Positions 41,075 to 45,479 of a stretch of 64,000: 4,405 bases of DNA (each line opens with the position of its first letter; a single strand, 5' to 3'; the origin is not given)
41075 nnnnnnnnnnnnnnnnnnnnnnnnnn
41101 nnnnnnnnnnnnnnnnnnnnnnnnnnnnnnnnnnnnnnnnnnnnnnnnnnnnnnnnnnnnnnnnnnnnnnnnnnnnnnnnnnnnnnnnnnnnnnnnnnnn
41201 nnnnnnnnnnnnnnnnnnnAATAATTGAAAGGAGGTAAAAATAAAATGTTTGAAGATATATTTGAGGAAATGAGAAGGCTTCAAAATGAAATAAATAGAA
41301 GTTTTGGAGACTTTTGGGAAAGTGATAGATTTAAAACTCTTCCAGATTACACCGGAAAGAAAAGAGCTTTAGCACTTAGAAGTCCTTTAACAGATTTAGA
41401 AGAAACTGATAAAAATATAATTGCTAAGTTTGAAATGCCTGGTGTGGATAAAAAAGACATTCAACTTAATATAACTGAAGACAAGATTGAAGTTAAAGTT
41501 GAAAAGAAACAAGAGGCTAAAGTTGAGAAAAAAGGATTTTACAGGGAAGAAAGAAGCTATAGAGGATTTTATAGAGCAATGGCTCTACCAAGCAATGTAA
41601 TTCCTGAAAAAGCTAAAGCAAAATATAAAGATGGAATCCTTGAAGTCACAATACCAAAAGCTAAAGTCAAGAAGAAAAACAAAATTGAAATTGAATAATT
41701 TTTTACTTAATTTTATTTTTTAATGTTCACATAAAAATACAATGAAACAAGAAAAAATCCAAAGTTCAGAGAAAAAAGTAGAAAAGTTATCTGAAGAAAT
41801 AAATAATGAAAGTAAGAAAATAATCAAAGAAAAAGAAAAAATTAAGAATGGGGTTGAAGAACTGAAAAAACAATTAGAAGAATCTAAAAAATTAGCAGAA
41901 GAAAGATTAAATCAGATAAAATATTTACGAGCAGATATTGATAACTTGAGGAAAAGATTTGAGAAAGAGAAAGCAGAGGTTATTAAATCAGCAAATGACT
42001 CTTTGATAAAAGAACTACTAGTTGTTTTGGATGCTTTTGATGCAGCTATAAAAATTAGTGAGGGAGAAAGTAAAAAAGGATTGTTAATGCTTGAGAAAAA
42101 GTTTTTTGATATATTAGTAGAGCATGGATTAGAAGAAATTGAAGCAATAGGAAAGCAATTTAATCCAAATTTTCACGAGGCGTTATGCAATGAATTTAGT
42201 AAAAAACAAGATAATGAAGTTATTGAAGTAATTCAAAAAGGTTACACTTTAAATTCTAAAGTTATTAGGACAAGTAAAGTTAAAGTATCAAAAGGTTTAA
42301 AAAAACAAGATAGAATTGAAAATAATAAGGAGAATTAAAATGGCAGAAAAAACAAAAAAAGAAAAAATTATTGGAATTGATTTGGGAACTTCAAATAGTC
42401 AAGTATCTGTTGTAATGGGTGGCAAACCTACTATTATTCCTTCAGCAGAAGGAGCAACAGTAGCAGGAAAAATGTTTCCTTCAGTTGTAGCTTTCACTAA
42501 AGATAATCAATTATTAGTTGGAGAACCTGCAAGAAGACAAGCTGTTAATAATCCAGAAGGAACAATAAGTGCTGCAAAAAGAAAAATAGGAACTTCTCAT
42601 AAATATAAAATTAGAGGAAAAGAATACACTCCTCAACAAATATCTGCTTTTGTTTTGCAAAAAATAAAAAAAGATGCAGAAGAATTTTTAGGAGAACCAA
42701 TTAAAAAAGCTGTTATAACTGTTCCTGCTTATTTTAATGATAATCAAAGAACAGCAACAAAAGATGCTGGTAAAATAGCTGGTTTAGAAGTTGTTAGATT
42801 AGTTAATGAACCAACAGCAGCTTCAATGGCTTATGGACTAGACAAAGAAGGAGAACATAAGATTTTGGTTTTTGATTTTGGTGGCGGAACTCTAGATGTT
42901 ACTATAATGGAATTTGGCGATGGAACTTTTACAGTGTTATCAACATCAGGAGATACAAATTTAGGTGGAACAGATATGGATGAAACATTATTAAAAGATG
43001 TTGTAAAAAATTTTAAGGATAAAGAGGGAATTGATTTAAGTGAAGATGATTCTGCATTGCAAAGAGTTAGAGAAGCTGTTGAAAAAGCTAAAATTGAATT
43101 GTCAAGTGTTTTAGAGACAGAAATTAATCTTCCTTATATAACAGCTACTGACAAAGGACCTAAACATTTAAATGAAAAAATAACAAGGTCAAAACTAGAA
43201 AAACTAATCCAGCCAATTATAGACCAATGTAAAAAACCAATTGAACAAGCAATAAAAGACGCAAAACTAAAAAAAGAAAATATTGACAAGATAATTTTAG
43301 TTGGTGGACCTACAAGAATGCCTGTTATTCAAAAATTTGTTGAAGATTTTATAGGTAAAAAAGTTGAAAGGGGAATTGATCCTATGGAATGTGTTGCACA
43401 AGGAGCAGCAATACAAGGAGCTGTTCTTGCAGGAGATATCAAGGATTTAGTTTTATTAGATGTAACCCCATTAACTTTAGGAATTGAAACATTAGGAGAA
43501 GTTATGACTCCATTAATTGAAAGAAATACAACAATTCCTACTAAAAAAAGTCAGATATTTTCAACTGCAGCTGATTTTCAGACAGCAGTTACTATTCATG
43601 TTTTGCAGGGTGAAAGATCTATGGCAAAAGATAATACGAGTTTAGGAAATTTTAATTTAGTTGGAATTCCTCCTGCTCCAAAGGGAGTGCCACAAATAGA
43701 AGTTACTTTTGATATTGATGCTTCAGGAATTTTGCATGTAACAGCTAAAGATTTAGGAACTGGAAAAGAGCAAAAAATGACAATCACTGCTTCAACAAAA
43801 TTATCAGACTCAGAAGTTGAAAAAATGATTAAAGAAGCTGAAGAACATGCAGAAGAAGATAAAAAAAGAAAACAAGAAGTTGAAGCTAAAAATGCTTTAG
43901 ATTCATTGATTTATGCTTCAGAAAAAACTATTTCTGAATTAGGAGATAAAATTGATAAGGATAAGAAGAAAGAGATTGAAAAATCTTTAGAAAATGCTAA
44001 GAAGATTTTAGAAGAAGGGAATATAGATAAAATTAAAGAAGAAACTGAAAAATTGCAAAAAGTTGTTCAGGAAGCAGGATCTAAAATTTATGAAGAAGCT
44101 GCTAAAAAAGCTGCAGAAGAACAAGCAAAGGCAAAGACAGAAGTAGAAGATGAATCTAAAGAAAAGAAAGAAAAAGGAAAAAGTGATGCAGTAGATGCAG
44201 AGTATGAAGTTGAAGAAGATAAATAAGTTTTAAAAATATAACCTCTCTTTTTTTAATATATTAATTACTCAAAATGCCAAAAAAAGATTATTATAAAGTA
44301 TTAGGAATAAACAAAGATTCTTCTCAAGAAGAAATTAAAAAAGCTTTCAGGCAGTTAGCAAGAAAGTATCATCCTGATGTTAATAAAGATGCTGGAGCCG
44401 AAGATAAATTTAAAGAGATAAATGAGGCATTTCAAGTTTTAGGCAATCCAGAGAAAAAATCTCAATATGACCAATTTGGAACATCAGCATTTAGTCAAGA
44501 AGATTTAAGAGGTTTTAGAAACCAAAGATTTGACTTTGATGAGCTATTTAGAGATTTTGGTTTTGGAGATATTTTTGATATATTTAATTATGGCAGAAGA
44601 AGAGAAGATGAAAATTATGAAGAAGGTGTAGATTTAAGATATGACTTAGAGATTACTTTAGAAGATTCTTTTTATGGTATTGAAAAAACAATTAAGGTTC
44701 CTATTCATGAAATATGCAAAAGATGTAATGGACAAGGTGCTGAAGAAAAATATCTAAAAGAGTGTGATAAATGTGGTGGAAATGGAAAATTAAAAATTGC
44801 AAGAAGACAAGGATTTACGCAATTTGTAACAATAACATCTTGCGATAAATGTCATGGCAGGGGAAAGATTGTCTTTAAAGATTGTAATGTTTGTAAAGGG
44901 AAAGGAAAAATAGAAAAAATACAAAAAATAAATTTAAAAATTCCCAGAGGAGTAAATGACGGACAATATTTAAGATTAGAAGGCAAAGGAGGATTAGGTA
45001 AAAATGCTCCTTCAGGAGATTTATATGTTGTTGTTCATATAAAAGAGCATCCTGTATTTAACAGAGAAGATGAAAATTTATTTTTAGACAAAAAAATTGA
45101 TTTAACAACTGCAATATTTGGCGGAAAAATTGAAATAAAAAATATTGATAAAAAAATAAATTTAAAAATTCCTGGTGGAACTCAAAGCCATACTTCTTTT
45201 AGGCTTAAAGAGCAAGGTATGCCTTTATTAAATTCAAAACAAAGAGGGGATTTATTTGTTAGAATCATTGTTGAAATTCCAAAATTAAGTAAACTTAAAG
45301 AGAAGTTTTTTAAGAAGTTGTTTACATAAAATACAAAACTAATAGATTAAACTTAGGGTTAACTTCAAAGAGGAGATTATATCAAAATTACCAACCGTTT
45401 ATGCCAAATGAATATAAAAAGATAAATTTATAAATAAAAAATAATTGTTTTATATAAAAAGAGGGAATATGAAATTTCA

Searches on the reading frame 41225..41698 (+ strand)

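Call 5: search_protein_families(library=pfam, proteins=[window:41225-41698:+])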
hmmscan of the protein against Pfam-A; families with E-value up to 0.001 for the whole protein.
window:41225-41698:+ (157 aa): 3 families
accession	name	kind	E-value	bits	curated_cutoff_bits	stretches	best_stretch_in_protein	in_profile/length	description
PF00011.27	HSP20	-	3.1e-18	66.2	20.8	1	59-156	3-101/102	Hsp20/alpha crystallin family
PF17886.7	ArsA_HSP20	-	7.8e-08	32.2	22.5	1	63-142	2-62/63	HSP20-like domain found in ArsA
PF04969.22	CS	-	1.9e-07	32.4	21.3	1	59-145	6-78/78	CS domain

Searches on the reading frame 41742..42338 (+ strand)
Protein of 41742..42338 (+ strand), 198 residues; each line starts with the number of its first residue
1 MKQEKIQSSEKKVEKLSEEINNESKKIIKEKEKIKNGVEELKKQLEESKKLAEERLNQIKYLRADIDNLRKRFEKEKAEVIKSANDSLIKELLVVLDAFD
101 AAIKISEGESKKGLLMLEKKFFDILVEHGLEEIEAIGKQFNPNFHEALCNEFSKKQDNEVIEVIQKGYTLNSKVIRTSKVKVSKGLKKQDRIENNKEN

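Call 5: search_protein_families(library=pfam, proteins=[window:41742-42338:+])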
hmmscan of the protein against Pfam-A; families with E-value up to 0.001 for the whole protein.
window:41742-42338:+ (198 aa): 2 families
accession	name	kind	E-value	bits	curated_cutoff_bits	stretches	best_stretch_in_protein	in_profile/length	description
PF01025.24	GrpE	-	8.8e-40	136.5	25.8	1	30-184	5-165/165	GrpE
PF25762.1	HAUS1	-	0.00044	20.6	40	1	2-86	115-199/236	HAUS augmin-like complex subunit 1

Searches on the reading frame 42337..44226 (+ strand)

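Call 50: search_protein_families(library=pfam, proteins=[window:42337-44226:+])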
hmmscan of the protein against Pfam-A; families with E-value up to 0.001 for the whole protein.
window:42337-44226:+ (629 aa): 3 families
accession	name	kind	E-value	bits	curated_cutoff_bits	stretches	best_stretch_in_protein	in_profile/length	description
PF00012.26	HSP70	-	5.9e-224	745.2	20.6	2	90-586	101-599/599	Hsp70 protein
PF06723.19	MreB_Mbl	-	1.1e-19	71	27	1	11-359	3-317/327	MreB/Mbl protein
PF02782.22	FGGY_C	-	4.6e-05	23.7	27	1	310-363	144-196/198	FGGY family of carbohydrate kinases, C-terminal domain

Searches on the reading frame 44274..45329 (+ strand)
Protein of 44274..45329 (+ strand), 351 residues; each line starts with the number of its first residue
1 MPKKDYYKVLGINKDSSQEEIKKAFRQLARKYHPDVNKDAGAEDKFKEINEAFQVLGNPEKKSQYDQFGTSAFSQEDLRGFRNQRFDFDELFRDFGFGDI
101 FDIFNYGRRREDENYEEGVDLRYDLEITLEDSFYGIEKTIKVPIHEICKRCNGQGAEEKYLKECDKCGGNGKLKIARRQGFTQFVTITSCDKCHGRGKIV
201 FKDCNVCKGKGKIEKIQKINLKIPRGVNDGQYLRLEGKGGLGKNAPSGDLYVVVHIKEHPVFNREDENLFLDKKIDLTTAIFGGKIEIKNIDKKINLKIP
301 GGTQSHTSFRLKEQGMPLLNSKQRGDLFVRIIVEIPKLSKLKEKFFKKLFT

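Call 50: search_protein_families(library=pfam, proteins=[window:44274-45329:+])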
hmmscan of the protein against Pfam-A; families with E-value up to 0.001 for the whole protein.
window:44274-45329:+ (351 aa): 3 families
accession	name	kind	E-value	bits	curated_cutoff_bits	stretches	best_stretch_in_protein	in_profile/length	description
PF01556.23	DnaJ_C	-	1.8e-45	155.1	26.6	1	121-336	1-152/152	DnaJ C terminal domain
PF00226.36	DnaJ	-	1.1e-26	93.1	27.8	1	5-66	1-63/63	DnaJ domain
PF00684.25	DnaJ_CXXCXGXG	-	5e-13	49.6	32.7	1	148-211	1-65/65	DnaJ central domain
